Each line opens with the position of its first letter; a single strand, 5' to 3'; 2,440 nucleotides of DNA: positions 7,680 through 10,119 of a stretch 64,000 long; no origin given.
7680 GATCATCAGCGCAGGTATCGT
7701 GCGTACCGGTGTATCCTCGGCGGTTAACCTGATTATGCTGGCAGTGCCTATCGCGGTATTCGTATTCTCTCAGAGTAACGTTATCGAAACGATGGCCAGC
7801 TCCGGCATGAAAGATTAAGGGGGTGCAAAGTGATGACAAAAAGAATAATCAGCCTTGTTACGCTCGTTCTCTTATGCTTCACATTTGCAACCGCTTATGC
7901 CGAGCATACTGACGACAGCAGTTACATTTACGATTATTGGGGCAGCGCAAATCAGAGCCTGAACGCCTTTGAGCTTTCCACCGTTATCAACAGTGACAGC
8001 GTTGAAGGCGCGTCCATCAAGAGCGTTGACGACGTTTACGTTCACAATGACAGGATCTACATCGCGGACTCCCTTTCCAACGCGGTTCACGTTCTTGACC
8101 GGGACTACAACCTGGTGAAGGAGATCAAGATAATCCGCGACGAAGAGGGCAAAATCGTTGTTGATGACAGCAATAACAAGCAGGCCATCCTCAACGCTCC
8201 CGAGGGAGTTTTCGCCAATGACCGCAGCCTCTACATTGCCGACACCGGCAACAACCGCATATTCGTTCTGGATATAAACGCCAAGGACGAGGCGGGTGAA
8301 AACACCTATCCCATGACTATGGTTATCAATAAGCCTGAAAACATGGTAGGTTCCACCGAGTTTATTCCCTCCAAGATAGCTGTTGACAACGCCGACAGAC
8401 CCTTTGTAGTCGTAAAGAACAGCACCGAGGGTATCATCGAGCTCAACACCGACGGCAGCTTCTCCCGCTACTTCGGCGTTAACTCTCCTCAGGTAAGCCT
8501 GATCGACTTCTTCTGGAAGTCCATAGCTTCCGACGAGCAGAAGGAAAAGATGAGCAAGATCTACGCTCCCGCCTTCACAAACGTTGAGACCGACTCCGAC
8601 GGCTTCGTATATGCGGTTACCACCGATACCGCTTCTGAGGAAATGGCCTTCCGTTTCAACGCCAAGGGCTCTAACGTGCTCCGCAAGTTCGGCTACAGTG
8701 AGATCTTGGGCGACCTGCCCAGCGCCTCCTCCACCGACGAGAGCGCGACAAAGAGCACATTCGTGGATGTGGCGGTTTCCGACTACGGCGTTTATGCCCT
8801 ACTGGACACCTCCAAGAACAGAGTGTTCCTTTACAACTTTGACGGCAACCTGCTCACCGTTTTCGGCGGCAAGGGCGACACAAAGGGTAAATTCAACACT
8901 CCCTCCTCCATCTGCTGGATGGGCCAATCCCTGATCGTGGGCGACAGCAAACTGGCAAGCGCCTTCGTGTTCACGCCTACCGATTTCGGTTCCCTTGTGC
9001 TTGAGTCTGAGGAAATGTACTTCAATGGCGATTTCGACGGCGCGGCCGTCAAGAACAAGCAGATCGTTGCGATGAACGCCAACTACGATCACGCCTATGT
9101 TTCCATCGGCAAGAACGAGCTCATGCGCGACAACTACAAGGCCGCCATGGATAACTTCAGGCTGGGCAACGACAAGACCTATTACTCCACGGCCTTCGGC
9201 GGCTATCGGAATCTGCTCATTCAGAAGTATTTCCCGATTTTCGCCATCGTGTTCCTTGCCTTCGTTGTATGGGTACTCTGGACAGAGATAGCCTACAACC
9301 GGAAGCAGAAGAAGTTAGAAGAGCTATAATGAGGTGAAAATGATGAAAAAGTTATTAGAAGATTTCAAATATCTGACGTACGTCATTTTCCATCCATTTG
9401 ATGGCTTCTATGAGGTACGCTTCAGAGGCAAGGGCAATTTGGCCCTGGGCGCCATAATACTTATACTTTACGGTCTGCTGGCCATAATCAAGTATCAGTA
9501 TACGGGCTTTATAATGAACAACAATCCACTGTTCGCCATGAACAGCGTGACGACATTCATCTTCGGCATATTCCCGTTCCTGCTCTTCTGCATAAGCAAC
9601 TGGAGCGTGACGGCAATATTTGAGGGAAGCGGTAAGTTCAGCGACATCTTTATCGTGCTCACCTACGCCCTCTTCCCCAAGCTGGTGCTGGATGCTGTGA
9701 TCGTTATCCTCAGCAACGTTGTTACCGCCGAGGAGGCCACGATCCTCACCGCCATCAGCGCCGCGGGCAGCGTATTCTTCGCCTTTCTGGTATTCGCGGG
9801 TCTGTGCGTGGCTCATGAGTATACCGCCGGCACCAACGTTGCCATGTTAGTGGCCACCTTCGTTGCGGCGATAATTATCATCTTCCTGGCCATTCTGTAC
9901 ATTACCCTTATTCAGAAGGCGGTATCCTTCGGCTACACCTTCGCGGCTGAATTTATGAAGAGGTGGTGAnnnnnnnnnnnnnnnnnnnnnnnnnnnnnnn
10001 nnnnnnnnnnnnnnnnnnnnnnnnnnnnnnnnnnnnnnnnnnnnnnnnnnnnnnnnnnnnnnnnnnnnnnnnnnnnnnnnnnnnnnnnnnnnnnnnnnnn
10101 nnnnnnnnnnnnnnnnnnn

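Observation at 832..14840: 14-kb, ten-gene ATPase-less carbohydrate-uptake operon with two atypical SBPs, two permease pairs and three embedded non-transporter surface/membrane proteins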

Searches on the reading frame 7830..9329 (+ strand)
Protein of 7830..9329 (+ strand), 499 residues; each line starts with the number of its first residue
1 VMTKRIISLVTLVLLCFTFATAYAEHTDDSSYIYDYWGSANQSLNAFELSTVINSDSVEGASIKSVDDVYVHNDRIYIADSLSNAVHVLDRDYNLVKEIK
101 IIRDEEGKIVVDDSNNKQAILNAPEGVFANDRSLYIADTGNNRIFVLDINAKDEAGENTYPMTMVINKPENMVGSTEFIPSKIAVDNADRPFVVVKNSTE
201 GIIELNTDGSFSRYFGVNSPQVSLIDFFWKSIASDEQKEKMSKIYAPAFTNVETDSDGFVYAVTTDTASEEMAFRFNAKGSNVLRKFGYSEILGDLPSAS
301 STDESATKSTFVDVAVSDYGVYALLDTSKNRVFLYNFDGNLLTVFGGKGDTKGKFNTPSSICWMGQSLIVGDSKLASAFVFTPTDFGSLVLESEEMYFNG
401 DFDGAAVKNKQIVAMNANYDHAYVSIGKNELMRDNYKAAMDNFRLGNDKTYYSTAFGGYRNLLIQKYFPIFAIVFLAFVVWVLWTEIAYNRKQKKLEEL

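Call 3: search_protein_families(library=pfam, proteins=[window:7830-9329:+], max_evalue=0.01)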
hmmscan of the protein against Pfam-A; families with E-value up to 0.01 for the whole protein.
window:7830-9329:+ (499 aa): 1 family
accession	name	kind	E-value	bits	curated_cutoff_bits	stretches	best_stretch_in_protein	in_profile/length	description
PF01436.27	NHL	-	0.00015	22.1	20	0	122-146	2-27/28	NHL repeat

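Call 6: search_protein_families(library=ncbifam, proteins=[window:7830-9329:+], max_evalue=0.01)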
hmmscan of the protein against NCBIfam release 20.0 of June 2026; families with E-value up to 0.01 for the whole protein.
window:7830-9329:+ (499 aa): 2 families
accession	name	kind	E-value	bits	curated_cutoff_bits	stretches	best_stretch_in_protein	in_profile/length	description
NF035926.1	scyF_NHL_VPEP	equivalog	2.2e-07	30.4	350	1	72-159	256-354/376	scytonemin biosynthesis PEP-CTERM protein ScyF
TIGR02276.1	beta_rpt_yvtn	repeat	0.00036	20.4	27.85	0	73-91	3-21/42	beta-propeller repeat protein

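Call 38: search_solved_structures(query=window:7830-9326:+, max_evalue=1)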
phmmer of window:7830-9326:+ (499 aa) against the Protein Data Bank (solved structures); distinct sequences matched with E-value up to 1: 23.
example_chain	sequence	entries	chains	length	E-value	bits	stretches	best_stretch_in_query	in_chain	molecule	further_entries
8j72_A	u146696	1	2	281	2.3e-11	46.6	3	313-383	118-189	E3 ubiquitin-protein ligase TRIM71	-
6d69_A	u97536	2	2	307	7e-11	45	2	314-365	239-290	NHL Repeat Region of D. melanogaster Thin | Thin, isoform D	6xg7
7qrx_A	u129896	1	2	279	1.3e-10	44.1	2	313-370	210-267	E3 ubiquitin-protein ligase TRIM71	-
9jur_A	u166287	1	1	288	1.3e-10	44.1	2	313-370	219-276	E3 ubiquitin-protein ligase TRIM71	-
6fpt_A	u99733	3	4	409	1.6e-09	40.6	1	325-361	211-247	E3 ubiquitin-protein ligase TRIM71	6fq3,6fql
7djl_C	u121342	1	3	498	1.7e-07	33.8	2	72-149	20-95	Protein SUPPRESSOR OF QUENCHING 1, chloroplastic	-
7djm_A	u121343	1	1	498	1.8e-07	33.7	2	72-149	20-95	Protein SUPPRESSOR OF QUENCHING 1, chloroplastic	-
7djk_A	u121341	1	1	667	2.2e-07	33.5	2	71-149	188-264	Protein SUPPRESSOR OF QUENCHING 1, chloroplastic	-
7djj_A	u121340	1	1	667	2.2e-07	33.5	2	71-149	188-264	Protein SUPPRESSOR OF QUENCHING 1, chloroplastic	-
7qrw_A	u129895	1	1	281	6.1e-05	25.4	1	314-390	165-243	Isoform 4 of Tripartite motif-containing protein 3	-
7b2r_A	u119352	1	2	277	7.9e-05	25.1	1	322-377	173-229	Tripartite motif-containing protein 2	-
7b96_A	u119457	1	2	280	8.1e-05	25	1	322-377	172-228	Isoform 2 of Tripartite motif-containing protein 2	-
7qrv_A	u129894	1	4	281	8.3e-05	25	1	323-377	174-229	Tripartite motif-containing protein 2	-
1rwi_B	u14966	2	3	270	9.8e-05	24.7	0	121-153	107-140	Serine/threonine-protein kinase pknD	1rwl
6g7w_A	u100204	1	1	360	0.0001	24.7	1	74-152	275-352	NHL repeat-containing protein 2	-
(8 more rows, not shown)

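Call 46: find_homologous_proteins(query=window:7830-9326:+, max_evalue=0.00001)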
Query window:7830-9326:+ (499 aa): 860 proteins with E <= 0.00001 among 8000 candidates; the best 120 are listed.
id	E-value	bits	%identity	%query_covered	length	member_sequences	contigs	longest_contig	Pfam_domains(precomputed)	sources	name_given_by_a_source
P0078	0.0e+0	1080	98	100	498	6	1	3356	-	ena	-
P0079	2.4e-293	991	90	100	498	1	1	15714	PF01436.28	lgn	-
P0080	2.8e-292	988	90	100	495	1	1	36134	PF01436.28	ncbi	-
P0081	1.3e-277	939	85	100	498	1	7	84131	PF01436.28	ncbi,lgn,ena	-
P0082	2.6e-274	928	83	100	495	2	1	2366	PF01436.28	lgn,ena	-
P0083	3.0e-273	925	84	100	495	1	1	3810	PF01436.28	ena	-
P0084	7.6e-272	920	83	100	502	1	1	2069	PF01436.28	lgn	-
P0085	4.0e-257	872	81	100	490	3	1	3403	PF01436.28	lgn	-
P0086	7.2e-252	854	78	100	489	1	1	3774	PF01436.28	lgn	-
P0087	7.7e-249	845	77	100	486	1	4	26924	PF01436.28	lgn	-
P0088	1.1e-248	844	78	100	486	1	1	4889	PF01436.28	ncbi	-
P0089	2.5e-248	843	77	100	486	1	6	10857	PF01436.28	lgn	-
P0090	3.2e-248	842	76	100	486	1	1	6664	PF01436.28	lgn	-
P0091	1.5e-246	837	77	100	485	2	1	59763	PF01436.28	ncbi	-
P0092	9.6e-246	834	76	100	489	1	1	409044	-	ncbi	-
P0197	1.0e-136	475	46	99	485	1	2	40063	-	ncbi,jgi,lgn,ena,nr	ncbi:MAG TPA: hypothetical protein VN258_09600 [Mobilitalea sp.]|nr:hypothetical protein [Mobilitale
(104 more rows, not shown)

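Call 73: find_encoding_contigs(protein=P0197, flank=10000, max_places=2)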
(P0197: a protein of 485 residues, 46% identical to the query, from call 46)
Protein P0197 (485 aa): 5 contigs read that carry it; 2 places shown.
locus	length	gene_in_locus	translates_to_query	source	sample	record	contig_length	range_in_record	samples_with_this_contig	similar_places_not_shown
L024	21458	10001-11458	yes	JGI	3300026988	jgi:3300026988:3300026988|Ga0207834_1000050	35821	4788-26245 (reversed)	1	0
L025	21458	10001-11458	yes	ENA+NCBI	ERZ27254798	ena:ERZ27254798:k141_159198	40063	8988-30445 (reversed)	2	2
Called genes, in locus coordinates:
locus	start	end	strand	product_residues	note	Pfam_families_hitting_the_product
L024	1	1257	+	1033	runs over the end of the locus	PF22907:Ams1-like_1st (weak), PF01074:Glyco_hydro_38N, PF09261:Alpha-mann_mid, PF07748:Glyco_hydro_38C, PF17677:Glyco_hydro38C2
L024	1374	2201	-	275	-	PF02311:AraC_binding, PF00165:HTH_AraC, PF12833:HTH_18, PF00165:HTH_AraC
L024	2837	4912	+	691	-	PF16403:Bact_surface_Ig-like (faint), PF02494:HYR (weak)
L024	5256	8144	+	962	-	PF01547:SBP_bac_1, PF13416:SBP_bac_8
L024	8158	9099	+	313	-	-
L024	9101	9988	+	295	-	PF00528:BPD_transp_1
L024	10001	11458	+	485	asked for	-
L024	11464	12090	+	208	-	PF04893:Yip1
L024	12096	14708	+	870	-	PF18952:DUF5696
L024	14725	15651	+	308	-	-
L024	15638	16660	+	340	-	PF00528:BPD_transp_1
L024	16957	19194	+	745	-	PF17801:Melibiase_C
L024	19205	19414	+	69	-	-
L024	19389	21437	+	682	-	-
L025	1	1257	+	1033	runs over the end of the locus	PF22907:Ams1-like_1st (weak), PF01074:Glyco_hydro_38N, PF09261:Alpha-mann_mid, PF07748:Glyco_hydro_38C, PF17677:Glyco_hydro38C2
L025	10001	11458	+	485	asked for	-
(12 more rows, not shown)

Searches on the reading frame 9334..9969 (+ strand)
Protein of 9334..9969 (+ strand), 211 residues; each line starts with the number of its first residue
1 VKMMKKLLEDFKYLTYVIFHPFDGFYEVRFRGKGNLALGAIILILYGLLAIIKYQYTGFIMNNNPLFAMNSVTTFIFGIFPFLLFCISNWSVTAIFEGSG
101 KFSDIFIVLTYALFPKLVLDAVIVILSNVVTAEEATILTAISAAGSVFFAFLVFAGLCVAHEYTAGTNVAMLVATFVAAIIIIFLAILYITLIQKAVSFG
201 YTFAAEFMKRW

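Call 3: search_protein_families(library=pfam, proteins=[window:9334-9969:+], max_evalue=0.01)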
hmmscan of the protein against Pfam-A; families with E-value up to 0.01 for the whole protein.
window:9334-9969:+ (211 aa): 1 family
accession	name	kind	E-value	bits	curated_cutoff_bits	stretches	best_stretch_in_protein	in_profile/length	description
PF04893.22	Yip1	-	6e-12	46.2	28.6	1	17-187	3-173/173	Yip1 domain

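Call 6: search_protein_families(library=ncbifam, proteins=[window:9334-9969:+], max_evalue=0.01)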
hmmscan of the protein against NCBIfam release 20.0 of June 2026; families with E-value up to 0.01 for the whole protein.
window:9334-9969:+ (211 aa): 0 families
